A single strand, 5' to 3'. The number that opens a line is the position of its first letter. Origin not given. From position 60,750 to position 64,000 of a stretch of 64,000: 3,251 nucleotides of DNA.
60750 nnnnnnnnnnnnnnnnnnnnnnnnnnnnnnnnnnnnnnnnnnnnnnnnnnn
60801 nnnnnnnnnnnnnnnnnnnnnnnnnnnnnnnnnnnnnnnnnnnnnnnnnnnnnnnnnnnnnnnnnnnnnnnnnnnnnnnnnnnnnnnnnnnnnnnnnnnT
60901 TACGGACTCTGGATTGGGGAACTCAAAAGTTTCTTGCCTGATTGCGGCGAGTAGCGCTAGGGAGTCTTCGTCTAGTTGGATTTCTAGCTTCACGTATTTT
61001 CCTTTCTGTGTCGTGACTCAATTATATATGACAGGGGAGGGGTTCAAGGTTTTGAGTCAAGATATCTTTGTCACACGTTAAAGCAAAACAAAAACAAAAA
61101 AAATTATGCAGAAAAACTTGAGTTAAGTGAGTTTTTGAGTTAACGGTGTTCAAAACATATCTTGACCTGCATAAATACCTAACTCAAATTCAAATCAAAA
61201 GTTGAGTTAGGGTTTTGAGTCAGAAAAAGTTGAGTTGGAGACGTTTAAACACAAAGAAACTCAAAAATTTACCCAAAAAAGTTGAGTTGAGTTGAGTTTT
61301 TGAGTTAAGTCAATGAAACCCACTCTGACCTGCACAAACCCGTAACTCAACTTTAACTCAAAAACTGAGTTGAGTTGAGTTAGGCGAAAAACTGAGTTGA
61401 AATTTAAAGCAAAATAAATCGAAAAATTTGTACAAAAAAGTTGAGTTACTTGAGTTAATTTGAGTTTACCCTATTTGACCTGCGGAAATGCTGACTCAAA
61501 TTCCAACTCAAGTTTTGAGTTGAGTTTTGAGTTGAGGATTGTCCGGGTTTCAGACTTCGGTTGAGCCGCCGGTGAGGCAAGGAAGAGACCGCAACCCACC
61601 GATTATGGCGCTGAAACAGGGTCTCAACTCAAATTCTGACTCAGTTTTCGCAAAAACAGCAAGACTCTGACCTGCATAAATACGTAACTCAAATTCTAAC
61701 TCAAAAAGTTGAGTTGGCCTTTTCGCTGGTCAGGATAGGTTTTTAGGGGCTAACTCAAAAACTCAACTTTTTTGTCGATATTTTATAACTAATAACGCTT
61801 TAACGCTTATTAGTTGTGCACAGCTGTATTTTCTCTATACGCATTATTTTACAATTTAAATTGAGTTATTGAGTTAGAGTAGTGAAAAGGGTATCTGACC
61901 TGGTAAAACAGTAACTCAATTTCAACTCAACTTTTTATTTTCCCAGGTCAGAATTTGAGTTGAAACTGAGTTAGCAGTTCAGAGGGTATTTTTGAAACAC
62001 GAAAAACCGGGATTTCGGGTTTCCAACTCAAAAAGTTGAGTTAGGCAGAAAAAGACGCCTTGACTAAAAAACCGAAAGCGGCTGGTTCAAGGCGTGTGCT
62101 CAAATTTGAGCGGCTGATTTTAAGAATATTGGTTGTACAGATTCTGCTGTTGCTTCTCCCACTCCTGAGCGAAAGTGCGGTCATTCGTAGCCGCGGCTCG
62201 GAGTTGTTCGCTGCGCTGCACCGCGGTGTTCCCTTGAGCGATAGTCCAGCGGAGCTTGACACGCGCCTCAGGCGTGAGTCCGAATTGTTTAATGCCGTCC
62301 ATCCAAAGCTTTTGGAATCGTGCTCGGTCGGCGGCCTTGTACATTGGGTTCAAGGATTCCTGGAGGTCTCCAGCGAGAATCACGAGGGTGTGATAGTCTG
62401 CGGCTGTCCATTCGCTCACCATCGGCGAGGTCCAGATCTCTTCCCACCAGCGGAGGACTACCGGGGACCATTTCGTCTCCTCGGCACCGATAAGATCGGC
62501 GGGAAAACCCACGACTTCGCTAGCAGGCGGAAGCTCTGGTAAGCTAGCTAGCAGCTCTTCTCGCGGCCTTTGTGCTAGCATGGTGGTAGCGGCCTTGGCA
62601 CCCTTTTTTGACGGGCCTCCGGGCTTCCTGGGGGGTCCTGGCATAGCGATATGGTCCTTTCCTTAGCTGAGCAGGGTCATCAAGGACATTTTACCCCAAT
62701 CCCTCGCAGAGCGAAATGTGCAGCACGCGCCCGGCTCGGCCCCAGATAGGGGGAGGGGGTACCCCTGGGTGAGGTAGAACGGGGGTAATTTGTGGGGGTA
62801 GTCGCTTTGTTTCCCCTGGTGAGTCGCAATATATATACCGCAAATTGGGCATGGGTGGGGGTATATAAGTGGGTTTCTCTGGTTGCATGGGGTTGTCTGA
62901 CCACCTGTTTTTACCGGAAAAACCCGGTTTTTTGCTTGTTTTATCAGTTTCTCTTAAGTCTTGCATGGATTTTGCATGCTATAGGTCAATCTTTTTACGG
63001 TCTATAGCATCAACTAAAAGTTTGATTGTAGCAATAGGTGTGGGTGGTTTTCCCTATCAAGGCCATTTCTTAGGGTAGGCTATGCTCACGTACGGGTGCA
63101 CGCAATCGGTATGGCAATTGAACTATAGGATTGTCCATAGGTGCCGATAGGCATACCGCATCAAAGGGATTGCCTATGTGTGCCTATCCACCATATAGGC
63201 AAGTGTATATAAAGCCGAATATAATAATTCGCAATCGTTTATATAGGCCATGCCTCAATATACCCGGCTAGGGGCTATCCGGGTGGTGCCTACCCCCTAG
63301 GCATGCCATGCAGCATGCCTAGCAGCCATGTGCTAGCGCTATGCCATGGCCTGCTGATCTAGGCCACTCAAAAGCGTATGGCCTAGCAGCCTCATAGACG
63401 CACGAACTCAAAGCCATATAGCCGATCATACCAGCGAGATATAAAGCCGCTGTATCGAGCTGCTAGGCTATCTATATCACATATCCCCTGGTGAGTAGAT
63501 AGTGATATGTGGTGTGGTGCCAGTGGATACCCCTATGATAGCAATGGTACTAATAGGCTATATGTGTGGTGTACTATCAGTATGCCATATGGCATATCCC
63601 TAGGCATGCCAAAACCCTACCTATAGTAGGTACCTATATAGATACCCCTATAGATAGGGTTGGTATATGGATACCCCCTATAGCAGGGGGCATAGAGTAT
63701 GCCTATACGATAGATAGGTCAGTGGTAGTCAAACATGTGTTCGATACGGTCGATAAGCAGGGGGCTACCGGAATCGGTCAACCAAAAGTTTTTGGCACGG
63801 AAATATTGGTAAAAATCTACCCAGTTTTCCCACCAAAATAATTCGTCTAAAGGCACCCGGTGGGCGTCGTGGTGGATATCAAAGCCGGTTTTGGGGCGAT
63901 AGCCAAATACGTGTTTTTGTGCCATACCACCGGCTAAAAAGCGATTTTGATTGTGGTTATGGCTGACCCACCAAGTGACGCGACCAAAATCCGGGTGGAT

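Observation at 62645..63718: Second word-mosaic block upstream of terS: G-runs, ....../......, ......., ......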

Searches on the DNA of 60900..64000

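Call 65: search_rna_families(source=window, start=60900, end=64000, threshold=evalue, max_evalue=1)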
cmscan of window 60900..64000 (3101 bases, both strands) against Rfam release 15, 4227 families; matches with E-value up to 1: 2.
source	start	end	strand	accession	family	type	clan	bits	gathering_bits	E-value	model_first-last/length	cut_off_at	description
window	61902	61977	+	RF04211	MIR5185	Gene; miRNA;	-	23.8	101.7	0.17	1-111/111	no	MIR5185 microRNA precursor family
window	61898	61989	+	RF04106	mir-1303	Gene; miRNA;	-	21.9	107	0.68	1-85/85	no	mir-1303 microRNA precursor family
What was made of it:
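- On Known structured RNA family (Rfam 15): Only two chance-level microRNA matches at E <= 1 in 60900-64000, and both lie outside the block (call 65).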

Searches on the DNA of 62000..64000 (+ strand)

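Call 10: search_dna_similar(query=window:62000-64000:+, collection=phages, mode=distant, max_rows=20)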
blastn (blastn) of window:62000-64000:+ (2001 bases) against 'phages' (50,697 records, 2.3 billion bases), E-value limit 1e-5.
No match.
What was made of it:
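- Tried and rejected: Searching with 62000-64000 found nothing (call 10).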
